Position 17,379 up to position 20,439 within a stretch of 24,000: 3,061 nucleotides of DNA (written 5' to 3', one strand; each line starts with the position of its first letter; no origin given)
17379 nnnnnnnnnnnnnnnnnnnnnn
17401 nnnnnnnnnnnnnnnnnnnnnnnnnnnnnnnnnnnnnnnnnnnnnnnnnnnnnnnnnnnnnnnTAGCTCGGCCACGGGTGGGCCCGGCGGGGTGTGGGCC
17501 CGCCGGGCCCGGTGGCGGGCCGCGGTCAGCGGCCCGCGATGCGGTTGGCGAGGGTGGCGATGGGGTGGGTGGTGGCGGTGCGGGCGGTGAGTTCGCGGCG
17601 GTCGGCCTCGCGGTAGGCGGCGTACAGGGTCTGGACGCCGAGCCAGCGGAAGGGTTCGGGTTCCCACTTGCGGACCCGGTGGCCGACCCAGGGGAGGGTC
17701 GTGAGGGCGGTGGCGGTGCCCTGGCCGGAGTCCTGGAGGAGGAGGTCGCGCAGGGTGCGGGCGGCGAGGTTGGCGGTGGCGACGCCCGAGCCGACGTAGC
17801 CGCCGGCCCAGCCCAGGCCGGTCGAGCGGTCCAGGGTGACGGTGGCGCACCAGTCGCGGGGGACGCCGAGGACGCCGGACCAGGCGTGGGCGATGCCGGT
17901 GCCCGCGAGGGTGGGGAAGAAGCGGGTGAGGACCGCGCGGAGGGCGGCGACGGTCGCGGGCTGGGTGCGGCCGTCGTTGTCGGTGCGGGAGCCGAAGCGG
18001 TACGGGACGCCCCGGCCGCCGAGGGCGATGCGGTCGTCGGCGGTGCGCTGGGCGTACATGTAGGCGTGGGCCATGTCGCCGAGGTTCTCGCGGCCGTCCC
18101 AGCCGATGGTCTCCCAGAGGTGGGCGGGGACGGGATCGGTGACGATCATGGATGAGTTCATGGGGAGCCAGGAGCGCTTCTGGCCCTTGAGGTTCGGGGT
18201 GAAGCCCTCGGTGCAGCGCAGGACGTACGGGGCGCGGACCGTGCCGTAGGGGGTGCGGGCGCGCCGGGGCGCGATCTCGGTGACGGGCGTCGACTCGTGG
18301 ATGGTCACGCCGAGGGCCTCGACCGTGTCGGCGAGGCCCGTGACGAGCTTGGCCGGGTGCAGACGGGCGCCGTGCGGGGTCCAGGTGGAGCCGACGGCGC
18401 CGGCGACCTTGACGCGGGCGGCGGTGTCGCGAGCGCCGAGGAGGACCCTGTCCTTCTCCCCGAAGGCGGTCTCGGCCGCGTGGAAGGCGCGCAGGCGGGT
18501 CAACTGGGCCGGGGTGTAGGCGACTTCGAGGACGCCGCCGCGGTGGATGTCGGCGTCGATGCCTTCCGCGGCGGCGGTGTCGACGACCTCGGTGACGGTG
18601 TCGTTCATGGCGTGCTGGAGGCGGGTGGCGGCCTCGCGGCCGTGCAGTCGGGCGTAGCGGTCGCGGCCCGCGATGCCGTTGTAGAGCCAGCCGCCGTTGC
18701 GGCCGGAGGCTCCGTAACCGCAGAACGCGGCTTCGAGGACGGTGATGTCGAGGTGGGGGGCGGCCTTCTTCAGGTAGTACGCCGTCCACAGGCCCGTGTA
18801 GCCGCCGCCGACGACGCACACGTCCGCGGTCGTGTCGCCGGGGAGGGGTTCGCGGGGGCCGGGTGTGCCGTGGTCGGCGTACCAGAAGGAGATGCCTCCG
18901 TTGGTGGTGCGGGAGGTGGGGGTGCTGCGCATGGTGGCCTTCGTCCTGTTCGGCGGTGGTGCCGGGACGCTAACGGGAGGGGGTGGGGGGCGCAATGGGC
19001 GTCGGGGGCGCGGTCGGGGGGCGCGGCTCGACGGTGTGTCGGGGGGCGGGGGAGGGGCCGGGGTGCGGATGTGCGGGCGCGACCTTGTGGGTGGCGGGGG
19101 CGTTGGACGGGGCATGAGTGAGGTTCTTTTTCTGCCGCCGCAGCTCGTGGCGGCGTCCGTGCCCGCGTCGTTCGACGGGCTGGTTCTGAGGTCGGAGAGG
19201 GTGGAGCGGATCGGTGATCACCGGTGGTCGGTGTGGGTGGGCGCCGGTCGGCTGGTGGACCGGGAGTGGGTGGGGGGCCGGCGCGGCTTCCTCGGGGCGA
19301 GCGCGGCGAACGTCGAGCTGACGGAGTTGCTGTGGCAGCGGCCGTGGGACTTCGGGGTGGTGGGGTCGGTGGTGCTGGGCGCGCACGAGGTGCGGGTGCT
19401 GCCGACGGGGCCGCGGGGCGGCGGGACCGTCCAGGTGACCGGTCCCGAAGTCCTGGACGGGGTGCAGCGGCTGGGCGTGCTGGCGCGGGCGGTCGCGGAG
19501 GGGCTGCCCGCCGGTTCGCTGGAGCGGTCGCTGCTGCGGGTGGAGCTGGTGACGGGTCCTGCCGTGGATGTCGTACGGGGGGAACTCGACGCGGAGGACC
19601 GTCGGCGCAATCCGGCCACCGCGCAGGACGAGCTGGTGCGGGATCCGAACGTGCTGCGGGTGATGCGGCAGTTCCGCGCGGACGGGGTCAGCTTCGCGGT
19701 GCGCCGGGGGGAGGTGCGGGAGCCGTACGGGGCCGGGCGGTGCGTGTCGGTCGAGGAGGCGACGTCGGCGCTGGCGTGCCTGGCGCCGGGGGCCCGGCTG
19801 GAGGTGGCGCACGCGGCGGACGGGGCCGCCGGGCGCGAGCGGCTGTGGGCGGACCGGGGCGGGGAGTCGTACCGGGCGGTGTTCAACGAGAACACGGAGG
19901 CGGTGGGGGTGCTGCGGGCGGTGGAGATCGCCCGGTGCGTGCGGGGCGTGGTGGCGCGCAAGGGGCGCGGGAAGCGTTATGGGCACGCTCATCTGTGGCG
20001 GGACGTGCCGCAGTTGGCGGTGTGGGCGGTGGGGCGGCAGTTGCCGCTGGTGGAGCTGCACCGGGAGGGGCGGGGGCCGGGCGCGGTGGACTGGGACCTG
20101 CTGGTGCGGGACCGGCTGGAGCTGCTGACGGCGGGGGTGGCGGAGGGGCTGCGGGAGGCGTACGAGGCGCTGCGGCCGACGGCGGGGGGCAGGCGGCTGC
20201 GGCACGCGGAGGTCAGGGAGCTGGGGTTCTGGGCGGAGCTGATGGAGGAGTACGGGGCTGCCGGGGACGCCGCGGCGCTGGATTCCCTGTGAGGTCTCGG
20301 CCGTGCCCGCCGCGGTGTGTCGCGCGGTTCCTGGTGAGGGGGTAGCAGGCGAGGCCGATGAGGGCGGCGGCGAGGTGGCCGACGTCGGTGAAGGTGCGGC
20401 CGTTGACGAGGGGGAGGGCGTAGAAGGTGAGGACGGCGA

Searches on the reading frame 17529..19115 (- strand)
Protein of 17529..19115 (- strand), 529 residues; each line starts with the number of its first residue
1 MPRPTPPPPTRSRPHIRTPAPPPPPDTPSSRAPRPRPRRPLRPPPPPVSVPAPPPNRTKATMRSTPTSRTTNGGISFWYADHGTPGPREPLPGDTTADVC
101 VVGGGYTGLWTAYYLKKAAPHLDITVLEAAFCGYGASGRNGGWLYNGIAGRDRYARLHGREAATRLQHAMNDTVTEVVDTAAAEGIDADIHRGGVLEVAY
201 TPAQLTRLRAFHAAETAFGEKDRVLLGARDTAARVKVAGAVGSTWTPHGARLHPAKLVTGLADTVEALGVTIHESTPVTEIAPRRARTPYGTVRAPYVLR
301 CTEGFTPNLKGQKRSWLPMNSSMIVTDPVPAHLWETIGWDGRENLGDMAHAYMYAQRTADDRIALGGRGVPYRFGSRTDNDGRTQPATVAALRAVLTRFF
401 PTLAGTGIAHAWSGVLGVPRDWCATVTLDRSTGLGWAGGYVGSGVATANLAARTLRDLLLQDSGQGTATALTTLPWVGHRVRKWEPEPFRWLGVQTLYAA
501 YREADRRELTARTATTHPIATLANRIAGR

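Call 3: search_protein_families(library=pfam, proteins=[window:17529-19115:-], max_evalue=0.1)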
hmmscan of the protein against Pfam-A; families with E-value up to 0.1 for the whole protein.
window:17529-19115:- (529 aa): 6 families
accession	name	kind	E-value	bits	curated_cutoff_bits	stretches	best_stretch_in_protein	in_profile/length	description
PF01266.30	DAO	-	1.9e-55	189.2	27.9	1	98-458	1-353/353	FAD dependent oxidoreductase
PF01946.23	Thi4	-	5.4e-06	26.2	26.2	1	96-152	17-71/235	Thi4 family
PF07992.20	Pyr_redox_2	-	3.7e-05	23.7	26.1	1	97-129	143-173/291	Pyridine nucleotide-disulphide oxidoreductase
PF13450.12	NAD_binding_8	-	0.00055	20.6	21.9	1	101-140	1-40/68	NAD(P)-binding Rossmann-like domain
PF00070.33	Pyr_redox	-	0.01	16.8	22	0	99-128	2-29/82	Pyridine nucleotide-disulphide oxidoreductase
PF04820.20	Trp_halogenase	-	0.08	12.2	21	0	98-132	1-37/458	Tryptophan halogenase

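Call 42: find_homologous_proteins(query=window:17529-19115:-, max_evalue=1e-30)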
Query window:17529-19115:- (529 aa): 8000 proteins with E <= 1e-30 among 8000 candidates; the best 120 are listed.
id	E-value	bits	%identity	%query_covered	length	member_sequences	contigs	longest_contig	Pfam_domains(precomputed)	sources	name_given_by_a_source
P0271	0.0e+0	1063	100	88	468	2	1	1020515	PF01946.24,PF01266.31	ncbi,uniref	ncbi:NAD(P)/FAD-dependent oxidoreductase [Streptomyces sp. NPDC088745]|uniref:NAD(P)/FAD-dependent o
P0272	0.0e+0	1031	96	88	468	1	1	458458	PF01946.24,PF01266.31,PF07992.21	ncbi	-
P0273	3.0e-284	962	90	88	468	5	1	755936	PF01946.24,PF01266.31,PF07992.21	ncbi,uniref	ncbi:NAD(P)/FAD-dependent oxidoreductase [Streptomyces sp. NPDC087440]|uniref:NAD(P)/FAD-dependent o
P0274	2.4e-279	946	88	88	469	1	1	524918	PF01946.24,PF01266.31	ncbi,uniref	ncbi:NAD(P)/FAD-dependent oxidoreductase [Streptomyces sp. NPDC004111]|uniref:NAD(P)/FAD-dependent o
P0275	5.9e-275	931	87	88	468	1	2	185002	PF01946.24,PF01266.31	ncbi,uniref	ncbi:NAD(P)/FAD-dependent oxidoreductase [Streptomyces sp. NPDC058657]|uniref:NAD(P)/FAD-dependent o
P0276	6.9e-275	931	86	87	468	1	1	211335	PF01946.24,PF01266.31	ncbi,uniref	ncbi:NAD(P)/FAD-dependent oxidoreductase [Streptomyces sp. NPDC051561]|uniref:NAD(P)/FAD-dependent o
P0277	1.3e-270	917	85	88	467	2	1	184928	PF01946.24,PF01266.31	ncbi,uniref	ncbi:NAD(P)/FAD-dependent oxidoreductase [Streptomyces sp. NPDC021093]|uniref:NAD(P)/FAD-dependent o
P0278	1.5e-269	913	84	88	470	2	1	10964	PF01946.24,PF01266.31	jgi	jgi:glycine/D-amino acid oxidase-like deaminating enzyme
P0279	3.7e-269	912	86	88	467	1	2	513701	PF01946.24,PF01266.31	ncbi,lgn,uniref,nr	ncbi:NAD(P)/FAD-dependent oxidoreductase [Streptomyces candidus]|uniref:Glycine/D-amino acid oxidase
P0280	1.4e-268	910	86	88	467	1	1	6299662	PF01946.24,PF01266.31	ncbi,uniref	ncbi:NAD(P)/FAD-dependent oxidoreductase [Streptomyces sp. CA-294286]|uniref:NAD(P)/FAD-dependent ox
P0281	2.7e-259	879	83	88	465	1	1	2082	PF01946.24,PF01266.31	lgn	-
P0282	1.6e-258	877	82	87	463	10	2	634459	PF01946.24,PF01266.31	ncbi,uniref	ncbi:NAD(P)/FAD-dependent oxidoreductase [Streptomyces flavidovirens]|uniref:NAD(P)/FAD-dependent ox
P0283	2.5e-258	876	82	87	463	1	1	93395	PF01946.24,PF01266.31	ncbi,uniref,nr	ncbi:NAD(P)/FAD-dependent oxidoreductase [Streptomyces flavidovirens]|uniref:NAD(P)/FAD-dependent ox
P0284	3.3e-258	876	83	88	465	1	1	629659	PF01946.24,PF01266.31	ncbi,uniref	ncbi:NAD(P)/FAD-dependent oxidoreductase [Streptomyces sp. NPDC048718]|uniref:NAD(P)/FAD-dependent o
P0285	5.1e-258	875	82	87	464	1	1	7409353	PF01946.24,PF01266.31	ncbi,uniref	ncbi:FAD-dependent oxidoreductase [Streptomyces sannanensis]|uniref:FAD-dependent oxidoreductase n=1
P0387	1.8e-251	854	81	87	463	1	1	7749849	PF01946.24,PF01266.31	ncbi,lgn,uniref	ncbi:NAD(P)/FAD-dependent oxidoreductase [Streptomyces sp. JL2001]|uniref:NAD(P)/FAD-dependent oxido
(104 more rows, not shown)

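Call 43: find_encoding_contigs(protein=P0272, flank=8000, max_places=1)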
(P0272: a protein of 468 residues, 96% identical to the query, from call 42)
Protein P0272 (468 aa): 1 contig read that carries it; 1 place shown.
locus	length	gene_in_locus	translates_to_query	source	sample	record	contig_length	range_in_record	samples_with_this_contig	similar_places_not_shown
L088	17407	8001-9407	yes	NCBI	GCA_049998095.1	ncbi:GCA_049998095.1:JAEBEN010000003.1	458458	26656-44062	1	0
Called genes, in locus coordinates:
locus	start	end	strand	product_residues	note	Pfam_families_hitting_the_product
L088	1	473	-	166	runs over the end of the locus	-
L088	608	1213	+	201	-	PF05685:Uma2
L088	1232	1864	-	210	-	PF00072:Response_reg, PF00196:GerE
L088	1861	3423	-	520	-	PF07730:HisKA_3, PF02518:HATPase_c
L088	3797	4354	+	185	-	PF03928:HbpS-like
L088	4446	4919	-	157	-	PF00583:Acetyltransf_1, PF13673:Acetyltransf_10 (weak), PF13508:Acetyltransf_7, PF08445:FR47 (faint)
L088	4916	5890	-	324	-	PF04655:APH_6_hur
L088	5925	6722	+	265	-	PF20401:Rhomboid_2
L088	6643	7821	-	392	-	-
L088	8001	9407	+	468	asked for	PF07992:Pyr_redox_2 (faint), PF01266:DAO, PF01946:Thi4 (weak)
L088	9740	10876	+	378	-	PF00005:ABC_tran, PF17912:OB_MalK, PF17850:CysA_C_terminal (weak)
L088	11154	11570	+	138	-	-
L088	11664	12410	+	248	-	PF00483:NTP_transferase, PF12804:NTP_transf_3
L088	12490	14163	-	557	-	-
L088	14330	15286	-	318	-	PF08032:SpoU_sub_bind, PF00588:SpoU_methylase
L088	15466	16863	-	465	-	PF01406:tRNA-synt_1e, PF09334:tRNA-synt_1g (faint), PF09190:DALR_2, PF23493:CysS_C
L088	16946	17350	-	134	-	PF01243:PNPOx_N, PF12900:Pyridox_ox_2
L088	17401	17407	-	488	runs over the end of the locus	PF07690:MFS_1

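Call 44: find_encoding_contigs(protein=P0273, flank=8000, max_places=1)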
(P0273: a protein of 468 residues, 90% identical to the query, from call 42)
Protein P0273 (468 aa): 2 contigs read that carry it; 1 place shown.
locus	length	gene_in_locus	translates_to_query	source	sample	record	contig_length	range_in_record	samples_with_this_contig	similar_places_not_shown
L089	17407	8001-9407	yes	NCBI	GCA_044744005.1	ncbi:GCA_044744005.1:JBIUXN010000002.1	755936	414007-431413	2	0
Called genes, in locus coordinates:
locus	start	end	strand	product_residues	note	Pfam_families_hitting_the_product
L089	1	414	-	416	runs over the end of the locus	PF07730:HisKA_3, PF02518:HATPase_c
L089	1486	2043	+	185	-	PF03928:HbpS-like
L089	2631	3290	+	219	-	PF13606:Ank_3 (faint), PF13637:Ank_4 (faint), PF13857:Ank_5 (faint), PF00023:Ank (weak), PF12796:Ank_2 (weak)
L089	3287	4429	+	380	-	-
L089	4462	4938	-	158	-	PF00583:Acetyltransf_1, PF13673:Acetyltransf_10 (weak), PF13508:Acetyltransf_7, PF08445:FR47 (weak)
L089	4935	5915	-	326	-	PF04655:APH_6_hur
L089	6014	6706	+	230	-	PF20401:Rhomboid_2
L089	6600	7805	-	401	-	-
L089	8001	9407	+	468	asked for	PF07992:Pyr_redox_2 (faint), PF01266:DAO, PF01946:Thi4 (weak)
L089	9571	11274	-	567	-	PF13517:FG-GAP_3 (weak)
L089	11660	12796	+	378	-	PF00005:ABC_tran, PF17912:OB_MalK, PF17850:CysA_C_terminal (weak)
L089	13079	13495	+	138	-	-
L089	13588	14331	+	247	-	PF00483:NTP_transferase, PF12804:NTP_transf_3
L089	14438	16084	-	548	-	PF07681:DoxX (weak)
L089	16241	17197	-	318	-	PF08032:SpoU_sub_bind, PF00588:SpoU_methylase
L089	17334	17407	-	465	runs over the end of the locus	PF01406:tRNA-synt_1e, PF09334:tRNA-synt_1g (weak), PF09190:DALR_2, PF23493:CysS_C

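Call 45: find_encoding_contigs(protein=P0280, flank=8000, max_places=1)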
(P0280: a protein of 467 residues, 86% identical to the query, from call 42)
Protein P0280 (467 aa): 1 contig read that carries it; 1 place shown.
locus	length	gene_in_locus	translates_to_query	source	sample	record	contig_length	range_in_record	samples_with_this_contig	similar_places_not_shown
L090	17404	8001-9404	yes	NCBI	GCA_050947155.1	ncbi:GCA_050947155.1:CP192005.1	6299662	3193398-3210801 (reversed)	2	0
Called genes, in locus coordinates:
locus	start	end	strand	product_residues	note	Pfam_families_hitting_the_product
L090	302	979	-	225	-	PF00805:Pentapeptide (faint), PF13576:Pentapeptide_3 (faint), PF13599:Pentapeptide_4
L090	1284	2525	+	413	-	PF01593:Amino_oxidase (faint), PF12831:FAD_oxidored (weak), PF13450:NAD_binding_8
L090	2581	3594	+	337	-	PF08240:ADH_N, PF00107:ADH_zinc_N, PF13602:ADH_zinc_N_2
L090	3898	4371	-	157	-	PF13302:Acetyltransf_3 (weak), PF00583:Acetyltransf_1, PF13673:Acetyltransf_10 (weak), PF13508:Acetyltransf_7, PF08445:FR47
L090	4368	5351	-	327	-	PF04655:APH_6_hur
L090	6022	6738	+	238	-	PF20401:Rhomboid_2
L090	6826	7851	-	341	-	-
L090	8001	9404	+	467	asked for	PF01946:Thi4 (weak), PF01266:DAO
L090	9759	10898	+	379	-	PF00005:ABC_tran, PF17912:OB_MalK, PF17850:CysA_C_terminal (weak)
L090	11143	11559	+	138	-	-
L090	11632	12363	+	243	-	PF00483:NTP_transferase, PF12804:NTP_transf_3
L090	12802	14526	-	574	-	PF07681:DoxX (weak)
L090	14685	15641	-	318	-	PF08032:SpoU_sub_bind, PF00588:SpoU_methylase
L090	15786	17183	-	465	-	PF01406:tRNA-synt_1e, PF09334:tRNA-synt_1g (faint), PF09190:DALR_2, PF23493:CysS_C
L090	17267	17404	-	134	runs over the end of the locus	PF01243:PNPOx_N, PF12900:Pyridox_ox_2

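Call 46: find_encoding_contigs(protein=P0387, flank=8000, max_places=1)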
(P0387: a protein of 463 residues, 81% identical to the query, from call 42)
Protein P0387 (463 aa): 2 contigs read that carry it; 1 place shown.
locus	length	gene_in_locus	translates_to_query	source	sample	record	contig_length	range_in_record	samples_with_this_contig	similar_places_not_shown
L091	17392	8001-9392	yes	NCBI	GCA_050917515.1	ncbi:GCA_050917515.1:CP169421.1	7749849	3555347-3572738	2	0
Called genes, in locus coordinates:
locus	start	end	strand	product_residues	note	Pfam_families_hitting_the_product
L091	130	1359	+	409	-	PF07730:HisKA_3, PF02518:HATPase_c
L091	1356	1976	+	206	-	PF00072:Response_reg, PF00196:GerE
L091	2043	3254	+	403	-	PF01494:FAD_binding_3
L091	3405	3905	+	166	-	-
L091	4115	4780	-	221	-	-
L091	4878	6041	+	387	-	PF00890:FAD_binding_2 (weak), PF01593:Amino_oxidase (weak), PF12831:FAD_oxidored, PF13450:NAD_binding_8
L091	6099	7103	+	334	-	PF08240:ADH_N, PF00107:ADH_zinc_N, PF13602:ADH_zinc_N_2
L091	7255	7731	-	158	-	PF13302:Acetyltransf_3 (weak), PF00583:Acetyltransf_1, PF13673:Acetyltransf_10 (weak), PF13508:Acetyltransf_7, PF08445:FR47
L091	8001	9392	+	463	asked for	PF01946:Thi4 (weak), PF01266:DAO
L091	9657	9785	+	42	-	-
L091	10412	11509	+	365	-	PF00005:ABC_tran, PF17912:OB_MalK, PF17850:CysA_C_terminal (weak)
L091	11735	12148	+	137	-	-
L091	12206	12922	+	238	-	PF00483:NTP_transferase, PF12804:NTP_transf_3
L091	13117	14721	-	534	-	PF07681:DoxX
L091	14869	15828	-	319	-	PF08032:SpoU_sub_bind, PF00588:SpoU_methylase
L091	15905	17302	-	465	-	PF01406:tRNA-synt_1e, PF09334:tRNA-synt_1g (weak), PF09190:DALR_2, PF23493:CysS_C (weak)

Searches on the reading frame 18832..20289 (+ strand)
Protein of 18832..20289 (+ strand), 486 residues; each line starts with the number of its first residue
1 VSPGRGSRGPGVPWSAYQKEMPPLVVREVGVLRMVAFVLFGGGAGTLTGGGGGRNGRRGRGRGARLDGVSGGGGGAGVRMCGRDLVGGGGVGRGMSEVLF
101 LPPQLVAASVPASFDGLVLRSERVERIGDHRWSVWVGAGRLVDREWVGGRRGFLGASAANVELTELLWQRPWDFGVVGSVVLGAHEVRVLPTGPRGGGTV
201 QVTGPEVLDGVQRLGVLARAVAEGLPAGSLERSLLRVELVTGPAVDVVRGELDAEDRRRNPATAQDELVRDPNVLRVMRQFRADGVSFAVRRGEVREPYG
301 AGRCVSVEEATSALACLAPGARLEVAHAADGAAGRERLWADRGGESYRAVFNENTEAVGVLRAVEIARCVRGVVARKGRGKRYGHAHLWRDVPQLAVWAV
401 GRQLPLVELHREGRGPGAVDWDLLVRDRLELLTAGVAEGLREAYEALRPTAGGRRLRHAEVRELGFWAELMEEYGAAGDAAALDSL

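Call 3: search_protein_families(library=pfam, proteins=[window:18832-20289:+], max_evalue=0.1)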
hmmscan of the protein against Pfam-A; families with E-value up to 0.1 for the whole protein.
window:18832-20289:+ (486 aa): 0 families

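Call 4: search_protein_families(library=padloc, proteins=[window:18832-20289:+], max_evalue=0.1)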
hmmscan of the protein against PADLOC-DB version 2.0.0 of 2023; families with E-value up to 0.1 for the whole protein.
window:18832-20289:+ (486 aa): 0 families

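Call 5: search_protein_families(library=ncbifam, proteins=[window:18832-20289:+], max_evalue=0.1)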
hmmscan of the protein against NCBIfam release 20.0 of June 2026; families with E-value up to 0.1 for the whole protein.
window:18832-20289:+ (486 aa): 1 family
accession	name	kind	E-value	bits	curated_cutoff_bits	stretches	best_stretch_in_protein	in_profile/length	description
NF053696.1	GlyAclTfGlsBBct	equivalog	0.087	11.9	300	0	20-46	37-63/303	glycine N(alpha)-acyltransferase GlsB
